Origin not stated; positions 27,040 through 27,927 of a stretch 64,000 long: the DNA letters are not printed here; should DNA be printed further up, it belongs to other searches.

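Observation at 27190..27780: Exported guanine-deaminase-like CDA-fold enzyme with a Sec signal peptide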

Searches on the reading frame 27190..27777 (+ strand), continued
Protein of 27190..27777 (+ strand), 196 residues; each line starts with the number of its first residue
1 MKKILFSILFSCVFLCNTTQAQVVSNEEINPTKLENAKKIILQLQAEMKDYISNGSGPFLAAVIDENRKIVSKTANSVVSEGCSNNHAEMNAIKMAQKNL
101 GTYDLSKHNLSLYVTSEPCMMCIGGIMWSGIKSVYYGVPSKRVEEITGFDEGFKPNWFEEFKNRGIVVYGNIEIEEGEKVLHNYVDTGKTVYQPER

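Call 47: search_protein_families(library=pfam, proteins=[P0195, P0223, P0150, P0136, P0137, P0172, P0188], max_evalue=0.001)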
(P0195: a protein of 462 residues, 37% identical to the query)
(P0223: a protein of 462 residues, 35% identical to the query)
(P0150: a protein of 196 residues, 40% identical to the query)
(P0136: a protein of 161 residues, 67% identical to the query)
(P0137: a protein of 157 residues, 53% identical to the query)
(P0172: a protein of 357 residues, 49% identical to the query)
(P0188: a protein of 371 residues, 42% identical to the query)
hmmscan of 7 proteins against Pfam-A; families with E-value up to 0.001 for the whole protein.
P0195 (462 aa): 14 families
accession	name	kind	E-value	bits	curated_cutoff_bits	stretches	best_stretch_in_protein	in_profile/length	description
PF12146.15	Hydrolase_4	-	2.4e-15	57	27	1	71-179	4-110/239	Serine aminopeptidase, S33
PF00561.26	Abhydrolase_1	-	4.5e-14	53.1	25.8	1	72-178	1-102/245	alpha/beta hydrolase fold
PF00383.29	dCMP_cyt_deam_1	-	9.4e-13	48.4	25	1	334-407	31-101/102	Cytidine and deoxycytidylate deaminase zinc-binding region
PF14437.12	MafB19-deam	-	9.7e-13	48.7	27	1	307-413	4-106/142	MafB19-like deaminase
PF07859.19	Abhydrolase_3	-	5.6e-10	39.8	25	1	87-189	18-119/210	alpha/beta hydrolase fold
PF12697.13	Abhydrolase_6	-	1e-09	39.8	26.3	1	74-237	1-125/217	Alpha/beta hydrolase family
PF02129.25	Peptidase_S15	-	9.7e-08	32.4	23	1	93-202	47-149/262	X-Pro dipeptidyl-peptidase (S15 family)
PF06821.19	Ser_hydrolase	-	2.5e-07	31.2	22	1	127-185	39-97/172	Serine hydrolase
PF07819.20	PGAP1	-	6.9e-05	23.1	24.3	0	132-179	83-129/233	PGAP1-like alpha/beta domain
PF14439.12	Bd3614-deam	-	7.5e-05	23.1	38.5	1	354-408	33-90/113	Bd3614-like deaminase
PF00756.26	Esterase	-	7.8e-05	23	22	1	138-182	108-153/251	Putative esterase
PF03403.19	PAF-AH_p_II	-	0.00012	21.2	20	0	69-136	98-165/372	Platelet-activating factor acetylhydrolase, isoform II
PF00326.27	Peptidase_S9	-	0.00031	20.8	22.6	1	87-177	4-96/213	Prolyl oligopeptidase family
PF20434.5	BD-FAE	-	0.00088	19.3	26.8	0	71-166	13-110/215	BD-FAE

P0223 (462 aa): 4 families
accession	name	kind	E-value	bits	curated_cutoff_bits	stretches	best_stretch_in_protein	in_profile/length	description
PF14437.12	MafB19-deam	-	2.8e-19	69.9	27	1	308-413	2-105/142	MafB19-like deaminase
PF00383.29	dCMP_cyt_deam_1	-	5.1e-17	62.1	25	1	309-408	4-101/102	Cytidine and deoxycytidylate deaminase zinc-binding region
PF14439.12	Bd3614-deam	-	2.3e-07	31.2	38.5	1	331-409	11-90/113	Bd3614-like deaminase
PF12697.13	Abhydrolase_6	-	0.00079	20.6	26.3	0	74-202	1-113/217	Alpha/beta hydrolase family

P0150 (196 aa): 2 families
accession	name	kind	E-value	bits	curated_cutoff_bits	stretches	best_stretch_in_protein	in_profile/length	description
PF00383.29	dCMP_cyt_deam_1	-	1.6e-10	41.2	25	1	30-132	7-101/102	Cytidine and deoxycytidylate deaminase zinc-binding region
PF14437.12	MafB19-deam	-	3e-07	30.9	27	1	43-134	18-102/142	MafB19-like deaminase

P0136 (161 aa): 2 families
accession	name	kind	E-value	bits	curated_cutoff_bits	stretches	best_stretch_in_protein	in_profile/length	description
PF14437.12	MafB19-deam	-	2.6e-08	34.3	27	1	72-104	70-102/142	MafB19-like deaminase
PF00383.29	dCMP_cyt_deam_1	-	1.6e-07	31.6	25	1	73-102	72-101/102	Cytidine and deoxycytidylate deaminase zinc-binding region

P0137 (157 aa): 5 families
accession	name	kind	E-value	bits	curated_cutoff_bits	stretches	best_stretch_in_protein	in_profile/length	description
PF00383.29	dCMP_cyt_deam_1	-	1.1e-10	41.7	25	1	50-130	17-93/102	Cytidine and deoxycytidylate deaminase zinc-binding region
PF14437.12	MafB19-deam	-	2e-10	41.1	27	1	60-134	24-95/142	MafB19-like deaminase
PF14439.12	Bd3614-deam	-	8.5e-08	32.6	38.5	1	61-131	11-78/113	Bd3614-like deaminase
PF18772.7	APOBEC2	-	0.00067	20.1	26.8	1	80-127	43-89/175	APOBEC2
PF18750.7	SNAD4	-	0.00077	19.9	27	0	78-128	23-72/130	Secreted Novel AID/APOBEC-like Deaminase 4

P0172 (357 aa): 5 families
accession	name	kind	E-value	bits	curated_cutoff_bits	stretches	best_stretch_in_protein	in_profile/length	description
PF12900.13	Pyridox_ox_2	-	2.3e-15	57.2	27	1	11-156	2-140/140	Pyridoxamine 5'-phosphate oxidase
PF00383.29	dCMP_cyt_deam_1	-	1.4e-12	47.9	25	1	207-301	12-101/102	Cytidine and deoxycytidylate deaminase zinc-binding region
PF01243.27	PNPOx_N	-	4e-05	24.4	28.1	1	26-150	17-114/120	Pyridoxamine 5'-phosphate oxidase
PF04299.18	FMN_bind_2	-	5.6e-05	23.3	22.4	1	7-132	8-140/168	Putative FMN-binding domain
PF14437.12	MafB19-deam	-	0.00016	22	27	1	230-303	31-102/142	MafB19-like deaminase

P0188 (371 aa): 3 families
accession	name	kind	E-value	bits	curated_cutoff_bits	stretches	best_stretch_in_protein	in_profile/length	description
PF04229.20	GrpB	-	1.1e-50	172.3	25.5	1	5-163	2-157/159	GrpB protein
PF00383.29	dCMP_cyt_deam_1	-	1.2e-13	51.3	25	1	205-309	5-101/102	Cytidine and deoxycytidylate deaminase zinc-binding region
PF14437.12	MafB19-deam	-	1.7e-05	25.1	27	1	234-317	30-108/142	MafB19-like deaminase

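Call 51: search_protein_families(library=padloc, proteins=[window:27190-27777:+], max_evalue=0.001)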
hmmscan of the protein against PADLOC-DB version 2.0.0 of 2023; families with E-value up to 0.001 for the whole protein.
window:27190-27777:+ (196 aa): 1 family
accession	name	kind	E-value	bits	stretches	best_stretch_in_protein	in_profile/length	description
PDLC02373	dCTPase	-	4e-09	33.9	1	83-136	436-485/630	-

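Call 52: search_dna_similar(query=window:27190-27777:+, collection=plasmids, mode=protein, max_rows=10)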
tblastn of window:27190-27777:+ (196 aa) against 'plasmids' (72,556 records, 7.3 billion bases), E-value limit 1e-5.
Records with a match: 138; places in all: 147; records where one place covers at least 80% of the query: 12.
Best place of each record, by identity: <60% 138.
By first word of the organism name: Clostridioides 10; Sinorhizobium 9; Paracoccus 7; Ralstonia 7; Roseibium 7; Klebsiella 7; Paraburkholderia 7; Picosynechococcus 5; Rhizobium 5; Haloferax 5; and 45 more.
By predicted mobility (MOB-suite, as given by PLSDB): non-mobilizable 107; mobilizable 20; conjugative 11.
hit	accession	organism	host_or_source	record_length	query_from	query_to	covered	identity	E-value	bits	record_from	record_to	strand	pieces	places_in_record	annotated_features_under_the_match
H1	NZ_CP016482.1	Picosynechococcus sp. PCC 7117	cell culture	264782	36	192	80%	38.3%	4e-23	102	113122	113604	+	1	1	nucleoside deaminase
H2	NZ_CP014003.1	Picosynechococcus sp. PCC 73109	cell culture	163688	36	192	80%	37.0%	5e-22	100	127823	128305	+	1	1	nucleoside deaminase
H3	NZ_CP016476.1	Picosynechococcus sp. PCC 7003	cell culture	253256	36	192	80%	37.0%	5e-22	100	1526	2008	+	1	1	nucleoside deaminase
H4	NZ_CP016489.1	Picosynechococcus sp. PCC 8807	cell culture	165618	36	192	80%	36.4%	2e-21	98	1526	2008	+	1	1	nucleoside deaminase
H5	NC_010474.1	Picosynechococcus sp. PCC 7002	-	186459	36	192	80%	35.8%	4e-19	91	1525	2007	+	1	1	nucleoside deaminase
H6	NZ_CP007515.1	Rubrobacter radiotolerans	-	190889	30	192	83%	34.1%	8e-21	96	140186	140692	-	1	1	nucleoside deaminase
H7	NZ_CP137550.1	Streptomyces sp. N50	Selaginella tamariscina,cell ...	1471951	36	184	76%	34.4%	2e-20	95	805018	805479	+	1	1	record has no annotation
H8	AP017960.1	[Synechococcus] sp. NIES-970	-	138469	44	192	76%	34.4%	9e-19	90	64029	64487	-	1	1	hypothetical protein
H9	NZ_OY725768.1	Parabacteroides distasonis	-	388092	26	180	79%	32.9%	2e-10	66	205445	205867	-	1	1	nucleoside deaminase | hypothetical protein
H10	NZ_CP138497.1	Variovorax boronicumulans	Legume root,PacBio whole genome assembly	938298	4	175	88%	29.5%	1e-9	64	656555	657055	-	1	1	nucleoside deaminase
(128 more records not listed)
